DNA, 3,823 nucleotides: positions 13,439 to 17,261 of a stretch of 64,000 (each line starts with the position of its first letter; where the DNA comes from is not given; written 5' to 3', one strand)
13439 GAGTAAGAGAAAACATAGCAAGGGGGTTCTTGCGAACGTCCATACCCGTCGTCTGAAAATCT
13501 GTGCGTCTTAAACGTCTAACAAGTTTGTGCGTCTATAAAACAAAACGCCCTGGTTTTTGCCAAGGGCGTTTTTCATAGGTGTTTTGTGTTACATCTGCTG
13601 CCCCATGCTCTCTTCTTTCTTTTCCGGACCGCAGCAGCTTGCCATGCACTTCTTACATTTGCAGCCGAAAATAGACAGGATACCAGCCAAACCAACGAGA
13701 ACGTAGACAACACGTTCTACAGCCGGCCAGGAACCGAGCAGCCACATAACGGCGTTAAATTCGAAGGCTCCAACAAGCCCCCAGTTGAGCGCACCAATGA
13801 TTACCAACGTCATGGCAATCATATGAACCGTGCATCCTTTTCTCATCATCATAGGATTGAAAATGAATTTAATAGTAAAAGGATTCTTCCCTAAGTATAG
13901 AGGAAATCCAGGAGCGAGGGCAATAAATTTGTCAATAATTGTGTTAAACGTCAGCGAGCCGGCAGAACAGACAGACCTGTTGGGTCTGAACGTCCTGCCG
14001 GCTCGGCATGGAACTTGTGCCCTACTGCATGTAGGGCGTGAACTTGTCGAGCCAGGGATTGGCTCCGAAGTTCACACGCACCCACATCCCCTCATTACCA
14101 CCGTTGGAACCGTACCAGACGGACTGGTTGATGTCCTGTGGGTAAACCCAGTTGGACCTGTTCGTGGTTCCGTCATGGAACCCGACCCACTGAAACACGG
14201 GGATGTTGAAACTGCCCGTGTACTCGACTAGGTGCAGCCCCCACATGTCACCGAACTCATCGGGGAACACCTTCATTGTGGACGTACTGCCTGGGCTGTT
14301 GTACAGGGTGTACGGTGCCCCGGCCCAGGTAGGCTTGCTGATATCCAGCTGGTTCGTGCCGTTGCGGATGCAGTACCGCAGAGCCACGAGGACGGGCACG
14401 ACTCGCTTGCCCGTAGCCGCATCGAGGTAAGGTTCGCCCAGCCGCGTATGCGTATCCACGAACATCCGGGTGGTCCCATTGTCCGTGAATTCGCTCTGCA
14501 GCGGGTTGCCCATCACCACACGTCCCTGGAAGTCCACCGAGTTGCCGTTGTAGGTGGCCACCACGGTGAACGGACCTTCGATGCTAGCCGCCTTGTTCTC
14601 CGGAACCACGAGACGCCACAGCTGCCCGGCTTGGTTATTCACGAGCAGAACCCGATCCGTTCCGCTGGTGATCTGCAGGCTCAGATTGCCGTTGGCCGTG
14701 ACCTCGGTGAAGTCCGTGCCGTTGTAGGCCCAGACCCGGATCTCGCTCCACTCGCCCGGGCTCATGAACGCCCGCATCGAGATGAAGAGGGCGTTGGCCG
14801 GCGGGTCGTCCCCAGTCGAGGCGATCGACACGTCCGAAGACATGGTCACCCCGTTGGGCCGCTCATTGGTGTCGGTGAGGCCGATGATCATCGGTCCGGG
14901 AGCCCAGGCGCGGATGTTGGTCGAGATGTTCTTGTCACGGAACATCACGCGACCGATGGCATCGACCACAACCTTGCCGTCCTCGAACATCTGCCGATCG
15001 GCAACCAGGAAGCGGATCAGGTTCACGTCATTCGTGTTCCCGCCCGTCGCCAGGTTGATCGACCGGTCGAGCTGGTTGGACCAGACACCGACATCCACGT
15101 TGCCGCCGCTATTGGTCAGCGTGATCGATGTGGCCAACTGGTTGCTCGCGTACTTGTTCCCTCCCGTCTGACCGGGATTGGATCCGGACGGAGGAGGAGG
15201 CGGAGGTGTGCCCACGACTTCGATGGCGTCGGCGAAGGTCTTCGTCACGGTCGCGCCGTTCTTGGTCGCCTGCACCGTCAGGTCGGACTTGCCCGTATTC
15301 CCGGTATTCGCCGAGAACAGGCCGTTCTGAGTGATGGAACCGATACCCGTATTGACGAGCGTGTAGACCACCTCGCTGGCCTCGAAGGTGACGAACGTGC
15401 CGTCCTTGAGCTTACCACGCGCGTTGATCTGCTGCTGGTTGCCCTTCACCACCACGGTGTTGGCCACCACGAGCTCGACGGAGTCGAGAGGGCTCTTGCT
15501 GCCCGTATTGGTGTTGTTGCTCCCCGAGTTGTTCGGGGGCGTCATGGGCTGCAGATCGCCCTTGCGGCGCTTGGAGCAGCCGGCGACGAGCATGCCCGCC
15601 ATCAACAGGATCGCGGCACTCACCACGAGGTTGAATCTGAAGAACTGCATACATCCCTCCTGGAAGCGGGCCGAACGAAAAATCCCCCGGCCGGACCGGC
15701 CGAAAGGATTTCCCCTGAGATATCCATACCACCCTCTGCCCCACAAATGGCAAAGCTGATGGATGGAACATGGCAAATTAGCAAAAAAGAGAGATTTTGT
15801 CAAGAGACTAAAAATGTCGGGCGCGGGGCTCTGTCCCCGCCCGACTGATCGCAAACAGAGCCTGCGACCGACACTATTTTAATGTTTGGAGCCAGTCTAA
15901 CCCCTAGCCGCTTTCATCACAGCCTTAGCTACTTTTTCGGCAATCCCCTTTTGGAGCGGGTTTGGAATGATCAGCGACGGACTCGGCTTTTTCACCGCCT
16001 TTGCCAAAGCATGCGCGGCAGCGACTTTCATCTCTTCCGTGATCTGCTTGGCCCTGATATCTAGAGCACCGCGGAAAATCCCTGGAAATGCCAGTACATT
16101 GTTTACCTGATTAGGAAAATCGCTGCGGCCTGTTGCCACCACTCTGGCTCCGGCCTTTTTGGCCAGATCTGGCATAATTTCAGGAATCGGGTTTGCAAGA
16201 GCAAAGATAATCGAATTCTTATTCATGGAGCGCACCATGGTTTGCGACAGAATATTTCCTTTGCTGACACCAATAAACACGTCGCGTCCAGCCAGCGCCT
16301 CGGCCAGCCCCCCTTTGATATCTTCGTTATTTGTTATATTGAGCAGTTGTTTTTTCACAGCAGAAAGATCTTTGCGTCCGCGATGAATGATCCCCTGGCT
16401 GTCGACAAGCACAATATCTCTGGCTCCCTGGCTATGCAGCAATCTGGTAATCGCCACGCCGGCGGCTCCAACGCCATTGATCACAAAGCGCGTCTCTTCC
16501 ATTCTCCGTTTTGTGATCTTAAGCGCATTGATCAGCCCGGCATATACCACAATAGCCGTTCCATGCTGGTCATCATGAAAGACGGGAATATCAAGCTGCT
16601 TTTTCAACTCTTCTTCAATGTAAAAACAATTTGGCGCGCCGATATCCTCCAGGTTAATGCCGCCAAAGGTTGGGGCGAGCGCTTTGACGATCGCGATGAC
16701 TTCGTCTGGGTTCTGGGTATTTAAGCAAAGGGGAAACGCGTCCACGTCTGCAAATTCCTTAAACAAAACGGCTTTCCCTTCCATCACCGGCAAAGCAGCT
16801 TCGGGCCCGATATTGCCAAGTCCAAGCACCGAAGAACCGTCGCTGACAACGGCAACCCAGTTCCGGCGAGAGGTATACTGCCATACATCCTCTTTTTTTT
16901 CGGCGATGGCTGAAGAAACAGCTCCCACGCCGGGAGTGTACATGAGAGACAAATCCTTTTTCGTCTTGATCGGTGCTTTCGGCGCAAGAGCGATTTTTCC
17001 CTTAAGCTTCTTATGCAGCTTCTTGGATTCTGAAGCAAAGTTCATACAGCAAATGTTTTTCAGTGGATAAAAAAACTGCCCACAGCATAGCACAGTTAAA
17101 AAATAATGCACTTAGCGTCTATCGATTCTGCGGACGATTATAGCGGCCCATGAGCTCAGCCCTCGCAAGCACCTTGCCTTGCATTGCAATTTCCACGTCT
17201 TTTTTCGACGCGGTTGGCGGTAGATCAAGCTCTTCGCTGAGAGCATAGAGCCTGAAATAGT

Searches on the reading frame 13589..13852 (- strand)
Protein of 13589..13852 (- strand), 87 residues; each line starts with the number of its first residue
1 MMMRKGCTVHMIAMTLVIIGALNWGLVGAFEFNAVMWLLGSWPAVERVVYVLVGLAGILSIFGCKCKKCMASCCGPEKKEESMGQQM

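Call 22: search_protein_families(library=pfam, proteins=[window:13589-13852:-])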
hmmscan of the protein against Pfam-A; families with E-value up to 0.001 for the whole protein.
window:13589-13852:- (87 aa): 1 family
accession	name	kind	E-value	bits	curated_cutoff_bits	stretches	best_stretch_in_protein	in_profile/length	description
PF04070.17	DUF378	-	3.7e-20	72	25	1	9-62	3-57/60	Domain of unknown function (DUF378)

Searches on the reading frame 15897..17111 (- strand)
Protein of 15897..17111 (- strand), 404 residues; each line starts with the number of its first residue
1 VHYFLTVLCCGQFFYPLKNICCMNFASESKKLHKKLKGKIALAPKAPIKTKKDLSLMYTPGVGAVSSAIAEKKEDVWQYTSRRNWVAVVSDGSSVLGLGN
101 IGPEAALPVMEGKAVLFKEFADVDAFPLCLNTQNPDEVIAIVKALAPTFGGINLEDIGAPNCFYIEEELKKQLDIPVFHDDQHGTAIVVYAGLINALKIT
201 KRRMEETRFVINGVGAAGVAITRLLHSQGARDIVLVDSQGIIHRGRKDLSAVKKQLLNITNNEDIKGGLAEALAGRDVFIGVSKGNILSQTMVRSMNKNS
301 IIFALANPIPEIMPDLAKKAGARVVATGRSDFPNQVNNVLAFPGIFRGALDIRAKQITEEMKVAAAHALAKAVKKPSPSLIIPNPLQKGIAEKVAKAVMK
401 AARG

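Call 79: search_protein_families(library=ncbifam, max_evalue=1e-8, proteins=[window:15897-17111:-])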
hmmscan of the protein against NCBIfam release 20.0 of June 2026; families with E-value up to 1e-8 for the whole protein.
window:15897-17111:- (404 aa): 3 families
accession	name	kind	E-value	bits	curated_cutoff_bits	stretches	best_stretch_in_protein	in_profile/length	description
NF009501.0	PRK12861.1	subfamily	8.2e-113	378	1178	1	37-375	20-358/764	NADP-dependent malic enzyme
NF010052.0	PRK13529.1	subfamily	6.8e-33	114.1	326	1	137-402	230-531/564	oxaloacetate-decarboxylating malate dehydrogenase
NF041582.1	malolactic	exception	4.2e-22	78.5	850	1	152-402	227-510/536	malolactic enzyme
